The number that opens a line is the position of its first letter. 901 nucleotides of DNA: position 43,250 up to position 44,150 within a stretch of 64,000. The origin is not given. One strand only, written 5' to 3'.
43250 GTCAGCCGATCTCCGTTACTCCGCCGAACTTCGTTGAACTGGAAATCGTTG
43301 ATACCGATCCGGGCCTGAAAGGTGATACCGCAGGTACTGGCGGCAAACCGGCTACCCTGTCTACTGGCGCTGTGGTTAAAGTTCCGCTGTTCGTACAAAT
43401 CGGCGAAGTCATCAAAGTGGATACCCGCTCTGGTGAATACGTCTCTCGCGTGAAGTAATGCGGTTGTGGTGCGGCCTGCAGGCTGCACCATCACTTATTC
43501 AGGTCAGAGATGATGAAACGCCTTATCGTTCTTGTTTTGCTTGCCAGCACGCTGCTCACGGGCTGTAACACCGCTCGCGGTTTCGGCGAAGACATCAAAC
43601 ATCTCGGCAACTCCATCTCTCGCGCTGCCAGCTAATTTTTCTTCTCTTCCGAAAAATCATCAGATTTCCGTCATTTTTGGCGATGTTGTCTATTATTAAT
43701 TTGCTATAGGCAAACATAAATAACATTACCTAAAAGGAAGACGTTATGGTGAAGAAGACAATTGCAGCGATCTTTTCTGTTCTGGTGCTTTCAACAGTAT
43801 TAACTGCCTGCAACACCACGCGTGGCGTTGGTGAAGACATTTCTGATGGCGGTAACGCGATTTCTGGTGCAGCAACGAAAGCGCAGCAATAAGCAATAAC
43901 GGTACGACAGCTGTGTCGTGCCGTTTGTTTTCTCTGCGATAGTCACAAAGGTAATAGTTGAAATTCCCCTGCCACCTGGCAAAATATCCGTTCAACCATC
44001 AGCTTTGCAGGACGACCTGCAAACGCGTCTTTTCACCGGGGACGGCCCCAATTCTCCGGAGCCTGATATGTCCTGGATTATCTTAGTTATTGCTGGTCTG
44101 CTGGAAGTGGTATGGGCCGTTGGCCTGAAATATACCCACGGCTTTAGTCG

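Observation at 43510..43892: Entericidin A/B tandem small-lipoprotein pair, both below the ORF-track threshold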

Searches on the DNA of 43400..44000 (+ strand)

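Call 6: search_dna_similar(query=window:43400-44000:+, collection=ecoli_genomes, mode=near, max_rows=10)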
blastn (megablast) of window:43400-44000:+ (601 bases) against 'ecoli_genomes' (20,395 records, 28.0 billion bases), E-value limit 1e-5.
Records with a match: 5425; places in all: 5430; records where one place covers at least 80% of the query: 5422.
Genomes with a match: 5425 of 5426; with a place that covers at least 80% of the query: 5422. Places per genome that has any: lowest 1, median 1, highest 2. On chromosomes: 5427 places; on plasmids: 3.
Best place of each record, by identity: >=99% 1910; 95-99% 3512; 90-95% 2; 80-90% 1.
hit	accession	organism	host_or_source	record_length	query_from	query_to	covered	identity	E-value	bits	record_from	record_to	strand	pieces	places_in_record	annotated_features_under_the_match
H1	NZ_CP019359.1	Escherichia coli strain XH990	Homo sapiens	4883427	1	601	100%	99.7%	0e+0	1099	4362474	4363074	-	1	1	ecnB: lipoprotein toxin entericidin B | ecnA: lipoprotein antitoxin entericidin A | efp: elongation factor P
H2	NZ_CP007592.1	Escherichia coli O157:H16 strain Santai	duck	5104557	1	601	100%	99.7%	0e+0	1099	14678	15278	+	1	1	ecnB: lipoprotein toxin entericidin B | ecnA: lipoprotein antitoxin entericidin A | efp: elongation factor P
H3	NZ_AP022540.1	Escherichia coli strain THO-010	Homo sapiens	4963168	1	601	100%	99.7%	0e+0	1099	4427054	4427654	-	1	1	ecnB: lipoprotein toxin entericidin B | ecnA: lipoprotein antitoxin entericidin A | efp: elongation factor P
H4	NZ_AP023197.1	Escherichia coli strain TUM18780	Homo sapiens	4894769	1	601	100%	99.7%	0e+0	1099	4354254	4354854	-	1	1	ecnB: lipoprotein toxin entericidin B | ecnA: lipoprotein antitoxin entericidin A | efp: elongation factor P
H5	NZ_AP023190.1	Escherichia coli strain TUM18530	Homo sapiens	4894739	1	601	100%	99.7%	0e+0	1099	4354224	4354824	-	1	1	ecnB: lipoprotein toxin entericidin B | ecnA: lipoprotein antitoxin entericidin A | efp: elongation factor P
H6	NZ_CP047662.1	Escherichia coli strain LD93-1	feces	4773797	1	601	100%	99.7%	0e+0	1099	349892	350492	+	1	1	ecnB: lipoprotein toxin entericidin B | ecnA: lipoprotein antitoxin entericidin A | efp: elongation factor P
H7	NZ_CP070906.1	Escherichia coli strain 88COLEC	Homo sapiens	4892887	1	601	100%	99.7%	0e+0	1099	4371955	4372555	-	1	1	ecnB: lipoprotein toxin entericidin B | ecnA: lipoprotein antitoxin entericidin A | efp: elongation factor P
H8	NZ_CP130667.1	Escherichia coli strain SM107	Homo sapiens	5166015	1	601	100%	99.7%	0e+0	1099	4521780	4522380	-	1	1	ecnB: lipoprotein toxin entericidin B | ecnA: lipoprotein antitoxin entericidin A | efp: elongation factor P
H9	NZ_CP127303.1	Escherichia coli strain APEC37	Gallus gallus domesticus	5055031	1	601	100%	99.7%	0e+0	1099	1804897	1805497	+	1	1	ecnB: lipoprotein toxin entericidin B | ecnA: lipoprotein antitoxin entericidin A | efp: elongation factor P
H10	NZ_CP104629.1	Escherichia coli strain AHM21C2872I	In-house environment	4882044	1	601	100%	99.7%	0e+0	1099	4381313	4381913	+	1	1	ecnB: lipoprotein toxin entericidin B | ecnA: lipoprotein antitoxin entericidin A | efp: elongation factor P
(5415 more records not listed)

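Call 10: get_annotated_region(hit=H2, flank=3000)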
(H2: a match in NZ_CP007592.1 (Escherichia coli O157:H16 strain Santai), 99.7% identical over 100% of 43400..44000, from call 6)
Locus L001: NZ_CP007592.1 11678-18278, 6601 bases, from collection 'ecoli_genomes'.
description: Escherichia coli O157:H16 strain Santai chromosome, complete genome
organism: Escherichia coli O157:H16 strain Santai (NCBI taxid 930406)
replicon: chromosome; assembly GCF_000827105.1
host: duck; source: rectum of clinical healthy adult laying duck; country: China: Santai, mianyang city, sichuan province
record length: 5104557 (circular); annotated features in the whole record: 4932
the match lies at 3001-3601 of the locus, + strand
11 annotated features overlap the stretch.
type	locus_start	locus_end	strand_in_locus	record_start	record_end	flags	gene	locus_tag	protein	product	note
CDS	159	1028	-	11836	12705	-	yjeJ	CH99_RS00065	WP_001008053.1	YjeJ family protein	-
CDS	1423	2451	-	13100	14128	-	epmB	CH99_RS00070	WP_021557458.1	EF-P beta-lysylation protein EpmB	-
CDS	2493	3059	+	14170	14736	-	efp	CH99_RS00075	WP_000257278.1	elongation factor P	-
CDS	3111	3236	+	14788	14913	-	ecnA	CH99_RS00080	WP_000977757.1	lipoprotein antitoxin entericidin A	-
CDS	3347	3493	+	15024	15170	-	ecnB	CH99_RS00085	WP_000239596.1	lipoprotein toxin entericidin B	-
CDS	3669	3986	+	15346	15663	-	sugE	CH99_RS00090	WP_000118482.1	quaternary ammonium compound efflux SMR transporter SugE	-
CDS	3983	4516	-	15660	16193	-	blc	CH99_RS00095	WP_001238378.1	lipocalin Blc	-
CDS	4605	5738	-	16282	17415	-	ampC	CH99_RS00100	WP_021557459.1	BlaEC family class C beta-lactamase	-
CDS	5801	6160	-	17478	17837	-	frdD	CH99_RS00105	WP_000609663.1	fumarate reductase subunit FrdD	-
CDS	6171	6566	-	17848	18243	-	frdC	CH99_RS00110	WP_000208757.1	fumarate reductase subunit FrdC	-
CDS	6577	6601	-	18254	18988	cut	frdB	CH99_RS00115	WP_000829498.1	fumarate reductase iron-sulfur protein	-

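Call 15: search_dna_similar(query=window:43459-43930:+, collection=plasmids, mode=distant, max_rows=20)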
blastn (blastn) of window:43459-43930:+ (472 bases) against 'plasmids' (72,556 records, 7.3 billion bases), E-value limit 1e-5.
Records with a match: 13; places in all: 13; records where one place covers at least 80% of the query: 11.
Best place of each record, by identity: >=99% 3; 95-99% 7; 60-80% 3.
By first word of the organism name: Escherichia 9; Klebsiella 3; Salmonella 1.
By predicted mobility (MOB-suite, as given by PLSDB): non-mobilizable 12; conjugative 1.
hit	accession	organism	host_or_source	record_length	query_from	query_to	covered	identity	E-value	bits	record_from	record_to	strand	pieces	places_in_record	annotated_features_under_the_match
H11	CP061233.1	Escherichia coli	Sheep,cell culture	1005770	1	472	100%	99.4%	0e+0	838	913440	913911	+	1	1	ecnB: lipoprotein toxin entericidin B | ecnA: lipoprotein antitoxin entericidin A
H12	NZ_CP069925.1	Klebsiella oxytoca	Homo sapiens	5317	1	472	100%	99.4%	0e+0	838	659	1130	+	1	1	ecnB: lipoprotein toxin entericidin B | ecnA: lipoprotein antitoxin entericidin A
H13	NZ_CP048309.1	Escherichia coli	cell culture,environment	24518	1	472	100%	99.4%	0e+0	838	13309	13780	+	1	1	ecnB: lipoprotein toxin entericidin B | ecnA: lipoprotein antitoxin entericidin A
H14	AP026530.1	Escherichia coli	whole organism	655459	1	472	100%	98.5%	0e+0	832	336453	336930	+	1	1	entericidin B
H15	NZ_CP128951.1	Escherichia coli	-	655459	1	472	100%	98.5%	0e+0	832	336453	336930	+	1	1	ecnB: lipoprotein toxin entericidin B | ecnA: lipoprotein antitoxin entericidin A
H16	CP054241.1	Escherichia coli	Homo sapiens,bone infection of foot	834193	1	472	100%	98.5%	0e+0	820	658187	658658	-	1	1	ecnB: lipoprotein toxin entericidin B | ecnA: lipoprotein antitoxin entericidin A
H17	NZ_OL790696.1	Escherichia coli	-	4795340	1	472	100%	98.1%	0e+0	823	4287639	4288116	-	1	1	none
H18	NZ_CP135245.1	Escherichia coli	Food,other,Pig ear pet treat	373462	1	472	100%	98.1%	0e+0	823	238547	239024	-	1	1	ecnB: lipoprotein toxin entericidin B | ecnA: lipoprotein antitoxin entericidin A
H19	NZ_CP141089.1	Escherichia coli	Homo sapiens,Infected Human Urine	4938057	1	472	100%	97.0%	0e+0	789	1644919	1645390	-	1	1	none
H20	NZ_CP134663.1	Escherichia coli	Larus michahellis,bacteria,cloaca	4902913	1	472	100%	96.7%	0e+0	794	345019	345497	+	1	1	none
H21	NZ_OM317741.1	Salmonella sp.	-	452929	52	467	88%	76.7%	6e-82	311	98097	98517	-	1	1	ecnB: lipoprotein toxin entericidin B | entericidin A/B family lipoprotein | LuxR C-terminal-related transcriptional regulator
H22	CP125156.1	Klebsiella pneumoniae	-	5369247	276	448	37%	79.0%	5e-32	145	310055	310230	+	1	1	ecnB: lipoprotein toxin entericidin B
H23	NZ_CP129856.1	Klebsiella pneumoniae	Homo sapiens,whole organism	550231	276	448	37%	78.4%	2e-30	141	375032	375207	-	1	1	ecnB: lipoprotein toxin entericidin B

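Call 16: search_dna_similar(query=window:43400-44000:+, collection=ecoli_genomes, mode=near, max_rows=25, rows=spread)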
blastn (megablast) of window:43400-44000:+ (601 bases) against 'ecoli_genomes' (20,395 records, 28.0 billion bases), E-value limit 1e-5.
Records with a match: 5425; places in all: 5430; records where one place covers at least 80% of the query: 5422.
Genomes with a match: 5425 of 5426; with a place that covers at least 80% of the query: 5422. Places per genome that has any: lowest 1, median 1, highest 2. On chromosomes: 5427 places; on plasmids: 3.
Best place of each record, by identity: >=99% 1910; 95-99% 3512; 90-95% 2; 80-90% 1.
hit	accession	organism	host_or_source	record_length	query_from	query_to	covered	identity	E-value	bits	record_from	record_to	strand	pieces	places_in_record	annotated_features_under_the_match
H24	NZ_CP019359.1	Escherichia coli strain XH990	Homo sapiens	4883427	1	601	100%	99.7%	0e+0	1099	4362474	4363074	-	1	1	ecnB: lipoprotein toxin entericidin B | ecnA: lipoprotein antitoxin entericidin A | efp: elongation factor P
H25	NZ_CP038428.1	Escherichia coli O157:H7 strain 611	bovine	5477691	1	601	100%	99.3%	0e+0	1088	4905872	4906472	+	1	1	ecnB: lipoprotein toxin entericidin B | ecnA: lipoprotein antitoxin entericidin A | efp: elongation factor P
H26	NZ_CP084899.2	Escherichia coli strain W3110-P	laboratory experiment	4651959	1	601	100%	99.3%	0e+0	1088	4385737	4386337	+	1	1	ecnB: lipoprotein toxin entericidin B | ecnA: lipoprotein antitoxin entericidin A | efp: elongation factor P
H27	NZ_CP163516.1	Escherichia coli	missing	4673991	1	601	100%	99.3%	0e+0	1088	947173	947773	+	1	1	ecnB: lipoprotein toxin entericidin B | ecnA: lipoprotein antitoxin entericidin A | efp: elongation factor P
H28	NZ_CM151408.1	Escherichia coli str. K-12 substr. MG1655 strain K-12 ...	not applicable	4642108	1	601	100%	99.3%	0e+0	1088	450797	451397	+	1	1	ecnB: lipoprotein toxin entericidin B | ecnA: lipoprotein antitoxin entericidin A | efp: elongation factor P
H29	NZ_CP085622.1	Escherichia coli strain EC71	Homo sapiens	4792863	1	601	100%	99.2%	0e+0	1081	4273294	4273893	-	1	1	ecnB: lipoprotein toxin entericidin B | ecnA: lipoprotein antitoxin entericidin A | efp: elongation factor P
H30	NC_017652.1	Escherichia coli str. 'clone D i14' strain clone D i14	-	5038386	1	601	100%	99.0%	0e+0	1077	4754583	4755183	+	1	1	ecnB: lipoprotein toxin entericidin B | ecnA: lipoprotein antitoxin entericidin A | efp: elongation factor P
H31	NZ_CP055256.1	Escherichia coli strain AH25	chicken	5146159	1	601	100%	99.0%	0e+0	1075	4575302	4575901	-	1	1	ecnB: lipoprotein toxin entericidin B | ecnA: lipoprotein antitoxin entericidin A | efp: elongation factor P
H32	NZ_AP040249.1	Escherichia coli strain B1-56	river water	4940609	1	601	100%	99.0%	0e+0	1075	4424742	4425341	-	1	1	ecnB: lipoprotein toxin entericidin B | ecnA: lipoprotein antitoxin entericidin A | efp: elongation factor P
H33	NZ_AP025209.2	Escherichia coli strain 2017.06.04CC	Homo sapiens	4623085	1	601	100%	98.7%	0e+0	1066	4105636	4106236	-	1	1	ecnB: lipoprotein toxin entericidin B | ecnA: lipoprotein antitoxin entericidin A | efp: elongation factor P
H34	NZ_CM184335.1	Escherichia coli strain ES6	Aquarana catesbeiana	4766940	1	601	100%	98.7%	0e+0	1066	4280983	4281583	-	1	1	ecnB: lipoprotein toxin entericidin B | ecnA: lipoprotein antitoxin entericidin A | efp: elongation factor P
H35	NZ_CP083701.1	Escherichia coli strain SUISSEKPC3NDM5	Homo sapiens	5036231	1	601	100%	98.5%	0e+0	1066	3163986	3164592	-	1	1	ecnB: lipoprotein toxin entericidin B | ecnA: lipoprotein antitoxin entericidin A | efp: elongation factor P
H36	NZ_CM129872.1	Escherichia coli strain PCP06171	seawater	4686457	1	601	100%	98.5%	0e+0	1066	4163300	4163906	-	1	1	ecnB: lipoprotein toxin entericidin B | ecnA: lipoprotein antitoxin entericidin A | efp: elongation factor P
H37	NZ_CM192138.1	Escherichia coli strain Ec-U11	Homo sapiens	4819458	1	601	100%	98.5%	0e+0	1066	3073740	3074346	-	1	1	ecnB: lipoprotein toxin entericidin B | ecnA: lipoprotein antitoxin entericidin A | efp: elongation factor P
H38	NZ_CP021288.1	Escherichia coli strain PA45B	Homo sapiens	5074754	1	601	100%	98.3%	0e+0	1055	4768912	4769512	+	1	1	ecnB: lipoprotein toxin entericidin B | ecnA: lipoprotein antitoxin entericidin A | efp: elongation factor P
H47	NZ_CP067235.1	Escherichia coli strain SBF22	surface water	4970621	1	601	100%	97.2%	0e+0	1014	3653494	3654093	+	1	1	ecnB: lipoprotein toxin entericidin B | ecnA: lipoprotein antitoxin entericidin A | efp: elongation factor P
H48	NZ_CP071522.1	Escherichia coli strain UPEC129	Homo sapiens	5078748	1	104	17%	97.1%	1e-40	176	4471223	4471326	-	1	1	efp: elongation factor P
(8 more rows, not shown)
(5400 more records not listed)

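Call 17: get_annotated_region(hit=H28, flank=200)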
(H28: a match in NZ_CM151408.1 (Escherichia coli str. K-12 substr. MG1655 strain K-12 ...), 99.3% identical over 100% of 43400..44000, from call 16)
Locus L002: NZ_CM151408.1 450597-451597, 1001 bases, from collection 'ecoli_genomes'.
description: Escherichia coli str. K-12 substr. MG1655 strain K-12 chromosome, whole genome shotgun sequence
organism: Escherichia coli str. K-12 substr. MG1655 strain K-12 substr. MG1655 (NCBI taxid 511145)
replicon: chromosome; assembly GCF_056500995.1
host: -; source: not applicable; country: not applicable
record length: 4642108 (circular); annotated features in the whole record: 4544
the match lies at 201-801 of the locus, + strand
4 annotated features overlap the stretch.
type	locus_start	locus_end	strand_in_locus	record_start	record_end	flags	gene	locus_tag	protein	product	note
CDS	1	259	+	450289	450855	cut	efp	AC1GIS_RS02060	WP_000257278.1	elongation factor P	-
CDS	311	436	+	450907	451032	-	ecnA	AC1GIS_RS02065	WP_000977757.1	lipoprotein antitoxin entericidin A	-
CDS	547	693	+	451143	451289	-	ecnB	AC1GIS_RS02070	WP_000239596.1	lipoprotein toxin entericidin B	-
CDS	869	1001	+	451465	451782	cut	sugE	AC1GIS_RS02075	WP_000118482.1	quaternary ammonium compound efflux SMR transporter SugE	-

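Call 18: get_annotated_region(hit=H47, flank=200)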
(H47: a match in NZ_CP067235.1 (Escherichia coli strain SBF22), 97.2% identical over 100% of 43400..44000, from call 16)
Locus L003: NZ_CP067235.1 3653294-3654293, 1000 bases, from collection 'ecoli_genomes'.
description: Escherichia coli strain SBF22 chromosome, complete genome
organism: Escherichia coli strain SBF22 (NCBI taxid 562)
replicon: chromosome; assembly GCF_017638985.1
host: -; source: surface water; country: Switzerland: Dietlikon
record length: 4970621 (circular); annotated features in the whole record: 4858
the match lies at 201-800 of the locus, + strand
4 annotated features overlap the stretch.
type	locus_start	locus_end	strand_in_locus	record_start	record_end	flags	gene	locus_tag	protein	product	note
CDS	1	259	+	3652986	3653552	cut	efp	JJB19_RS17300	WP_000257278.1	elongation factor P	-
CDS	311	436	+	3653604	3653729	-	ecnA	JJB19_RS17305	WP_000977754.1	lipoprotein antitoxin entericidin A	-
CDS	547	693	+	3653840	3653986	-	ecnB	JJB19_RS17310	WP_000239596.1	lipoprotein toxin entericidin B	-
CDS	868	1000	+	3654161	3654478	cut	sugE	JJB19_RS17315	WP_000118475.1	quaternary ammonium compound efflux SMR transporter SugE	-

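Call 19: get_annotated_region(hit=H21, flank=2500)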
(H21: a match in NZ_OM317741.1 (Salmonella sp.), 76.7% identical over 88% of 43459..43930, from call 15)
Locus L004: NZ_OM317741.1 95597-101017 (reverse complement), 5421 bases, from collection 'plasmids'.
description: Salmonella sp. strain PJM1 plasmid pPJT1-452kb, complete sequence
organism: Salmonella sp. (NCBI taxid 599)
taxonomy: Bacteria; Pseudomonadota; Gammaproteobacteria; Enterobacterales; Enterobacteriaceae; Salmonella; Salmonella sp.
host: -; source: -; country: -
typing (MOB-suite, as given by PLSDB): conjugative; replicon IncHI2A,rep_cluster_1088; relaxase MOBH; mating-pair formation MPF_F
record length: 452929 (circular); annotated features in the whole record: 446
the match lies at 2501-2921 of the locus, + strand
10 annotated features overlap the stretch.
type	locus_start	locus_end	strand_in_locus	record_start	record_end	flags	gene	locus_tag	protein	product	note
CDS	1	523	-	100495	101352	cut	-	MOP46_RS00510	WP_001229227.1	YjeJ family protein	-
CDS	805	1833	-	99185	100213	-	epmB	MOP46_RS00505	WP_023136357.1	EF-P beta-lysylation protein EpmB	GO:0072581 - protein-N6-(L-lysyl)-L-lysine modification to protein-N6-(beta-lysyl)-L-lysine [Evidence IEA]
CDS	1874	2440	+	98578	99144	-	efp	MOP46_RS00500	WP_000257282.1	elongation factor P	GO:0006414 - translational elongation [Evidence IEA]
CDS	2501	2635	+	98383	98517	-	-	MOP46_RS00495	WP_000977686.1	entericidin A/B family lipoprotein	GO:0009636 - response to toxic substance [Evidence IEA]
CDS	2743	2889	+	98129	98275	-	ecnB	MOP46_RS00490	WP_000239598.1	lipoprotein toxin entericidin B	-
CDS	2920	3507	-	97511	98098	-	-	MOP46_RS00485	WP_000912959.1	LuxR C-terminal-related transcriptional regulator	GO:0006355 - regulation of DNA-templated transcription [Evidence IEA]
CDS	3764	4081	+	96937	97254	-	sugE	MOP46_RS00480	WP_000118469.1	quaternary ammonium compound efflux SMR transporter SugE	-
CDS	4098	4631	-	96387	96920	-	-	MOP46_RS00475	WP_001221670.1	lipocalin family protein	-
CDS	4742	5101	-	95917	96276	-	frdD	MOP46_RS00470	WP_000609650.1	fumarate reductase subunit FrdD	-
CDS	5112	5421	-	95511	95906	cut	frdC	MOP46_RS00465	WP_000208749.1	fumarate reductase subunit FrdC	-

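Call 23: get_annotated_region(hit=H48, flank=3500)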
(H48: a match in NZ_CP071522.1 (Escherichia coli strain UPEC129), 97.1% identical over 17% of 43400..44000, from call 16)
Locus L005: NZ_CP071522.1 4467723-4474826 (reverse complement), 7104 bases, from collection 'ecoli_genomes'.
description: Escherichia coli strain UPEC129 chromosome, complete genome
organism: Escherichia coli strain UPEC129 (NCBI taxid 562)
replicon: chromosome; assembly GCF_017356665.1
host: Homo sapiens; source: urine; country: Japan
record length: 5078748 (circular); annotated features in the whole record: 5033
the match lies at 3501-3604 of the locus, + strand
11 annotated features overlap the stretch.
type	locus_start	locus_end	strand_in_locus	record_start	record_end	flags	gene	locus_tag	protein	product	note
CDS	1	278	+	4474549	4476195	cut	groL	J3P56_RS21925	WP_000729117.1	chaperonin GroEL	60 kDa chaperone family; promotes refolding of misfolded polypeptides especially under stressful conditions; forms two ...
CDS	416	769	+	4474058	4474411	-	yjeI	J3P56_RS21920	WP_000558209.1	DUF4156 domain-containing protein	-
CDS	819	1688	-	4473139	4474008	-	yjeJ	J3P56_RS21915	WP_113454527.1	YjeJ family protein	-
CDS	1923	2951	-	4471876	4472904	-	epmB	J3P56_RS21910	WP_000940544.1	EF-P beta-lysylation protein EpmB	-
CDS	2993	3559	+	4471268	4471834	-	efp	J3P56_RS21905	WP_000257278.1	elongation factor P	-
CDS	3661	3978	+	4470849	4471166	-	sugE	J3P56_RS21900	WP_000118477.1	quaternary ammonium compound efflux SMR transporter SugE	-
CDS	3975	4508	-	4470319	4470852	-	blc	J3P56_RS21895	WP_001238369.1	lipocalin Blc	-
CDS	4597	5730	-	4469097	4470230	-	ampC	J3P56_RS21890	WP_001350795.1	BlaEC family class C beta-lactamase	-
CDS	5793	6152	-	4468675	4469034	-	frdD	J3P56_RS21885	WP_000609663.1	fumarate reductase subunit FrdD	-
CDS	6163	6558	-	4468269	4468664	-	frdC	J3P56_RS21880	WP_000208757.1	fumarate reductase subunit FrdC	-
CDS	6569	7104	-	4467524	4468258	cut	frdB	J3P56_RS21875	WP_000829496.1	fumarate reductase iron-sulfur protein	-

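Call 24: get_annotated_region(hit=H22, flank=2000)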
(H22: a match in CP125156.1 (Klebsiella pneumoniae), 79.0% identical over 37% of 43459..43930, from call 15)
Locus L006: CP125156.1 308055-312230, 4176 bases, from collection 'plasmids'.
description: Klebsiella pneumoniae strain 176 plasmid unnamed2, complete sequence
organism: Klebsiella pneumoniae (NCBI taxid 573)
taxonomy: Bacteria; Pseudomonadota; Gammaproteobacteria; Enterobacterales; Enterobacteriaceae; Klebsiella; Klebsiella pneumoniae
host: -; source: -; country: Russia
typing (MOB-suite, as given by PLSDB): non-mobilizable; mating-pair formation MPF_T
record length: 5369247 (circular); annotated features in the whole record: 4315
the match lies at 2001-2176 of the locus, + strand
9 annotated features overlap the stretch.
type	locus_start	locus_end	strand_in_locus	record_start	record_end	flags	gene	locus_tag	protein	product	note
CDS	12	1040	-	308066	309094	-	epmB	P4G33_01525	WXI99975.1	EF-P beta-lysylation protein EpmB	-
CDS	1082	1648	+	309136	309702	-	efp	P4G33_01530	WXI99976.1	elongation factor P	-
CDS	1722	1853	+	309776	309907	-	-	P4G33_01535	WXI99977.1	entericidin A/B family lipoprotein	-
CDS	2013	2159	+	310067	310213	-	ecnB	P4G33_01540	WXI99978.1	lipoprotein toxin entericidin B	-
CDS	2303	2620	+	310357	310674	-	sugE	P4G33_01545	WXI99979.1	quaternary ammonium compound efflux SMR transporter SugE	-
CDS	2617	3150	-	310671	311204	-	-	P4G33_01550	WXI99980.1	lipocalin family protein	-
CDS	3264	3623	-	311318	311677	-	frdD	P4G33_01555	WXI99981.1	fumarate reductase subunit FrdD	-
CDS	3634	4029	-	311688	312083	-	frdC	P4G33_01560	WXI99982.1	fumarate reductase subunit FrdC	-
CDS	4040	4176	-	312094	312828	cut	frdB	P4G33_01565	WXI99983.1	fumarate reductase iron-sulfur protein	-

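Call 40: get_annotated_region(hit=H28, flank=20000)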
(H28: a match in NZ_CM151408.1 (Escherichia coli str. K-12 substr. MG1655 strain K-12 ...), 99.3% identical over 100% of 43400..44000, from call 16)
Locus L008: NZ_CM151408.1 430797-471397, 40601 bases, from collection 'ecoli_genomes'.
description: Escherichia coli str. K-12 substr. MG1655 strain K-12 chromosome, whole genome shotgun sequence
organism: Escherichia coli str. K-12 substr. MG1655 strain K-12 substr. MG1655 (NCBI taxid 511145)
replicon: chromosome; assembly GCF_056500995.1
host: -; source: not applicable; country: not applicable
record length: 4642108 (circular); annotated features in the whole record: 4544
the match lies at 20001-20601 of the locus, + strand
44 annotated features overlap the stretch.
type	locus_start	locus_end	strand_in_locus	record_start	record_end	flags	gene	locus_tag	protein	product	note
CDS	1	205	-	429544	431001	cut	dtpC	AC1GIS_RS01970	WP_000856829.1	dipeptide/tripeptide permease DtpC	-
CDS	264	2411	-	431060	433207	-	cadA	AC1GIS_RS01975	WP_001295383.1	lysine decarboxylase CadA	-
CDS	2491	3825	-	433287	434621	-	cadB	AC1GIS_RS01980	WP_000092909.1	cadaverine/lysine antiporter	-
CDS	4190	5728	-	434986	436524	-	cadC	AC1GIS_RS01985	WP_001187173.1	lysine decarboxylation/transport transcriptional activator CadC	-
CDS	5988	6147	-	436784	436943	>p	-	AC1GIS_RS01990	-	tyrosine-type recombinase/integrase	frameshifted; incomplete; partial in the middle of a contig; missing N-terminus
tRNA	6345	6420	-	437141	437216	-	-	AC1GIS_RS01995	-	tRNA-Phe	-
CDS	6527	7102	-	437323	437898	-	dicD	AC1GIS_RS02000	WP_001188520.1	transcriptional regulator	-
CDS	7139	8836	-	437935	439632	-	dsbD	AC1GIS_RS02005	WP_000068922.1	protein-disulfide reductase DsbD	-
CDS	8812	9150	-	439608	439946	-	cutA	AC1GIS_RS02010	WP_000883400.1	divalent cation tolerance protein CutA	-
CDS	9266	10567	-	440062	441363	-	dcuA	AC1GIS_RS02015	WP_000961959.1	anaerobic C4-dicarboxylate transporter DcuA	-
CDS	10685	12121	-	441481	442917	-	aspA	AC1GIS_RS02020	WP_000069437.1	aspartate ammonia-lyase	-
CDS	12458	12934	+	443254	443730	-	fxsA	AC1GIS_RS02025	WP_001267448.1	FxsA family protein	-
CDS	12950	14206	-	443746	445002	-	yjeH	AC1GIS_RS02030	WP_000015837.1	L-methionine/branched-chain amino acid transporter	-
CDS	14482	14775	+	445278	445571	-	groS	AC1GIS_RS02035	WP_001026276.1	co-chaperone GroES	-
CDS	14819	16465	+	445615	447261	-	groL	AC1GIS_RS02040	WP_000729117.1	chaperonin GroEL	60 kDa chaperone family; promotes refolding of misfolded polypeptides especially under stressful conditions; forms two ...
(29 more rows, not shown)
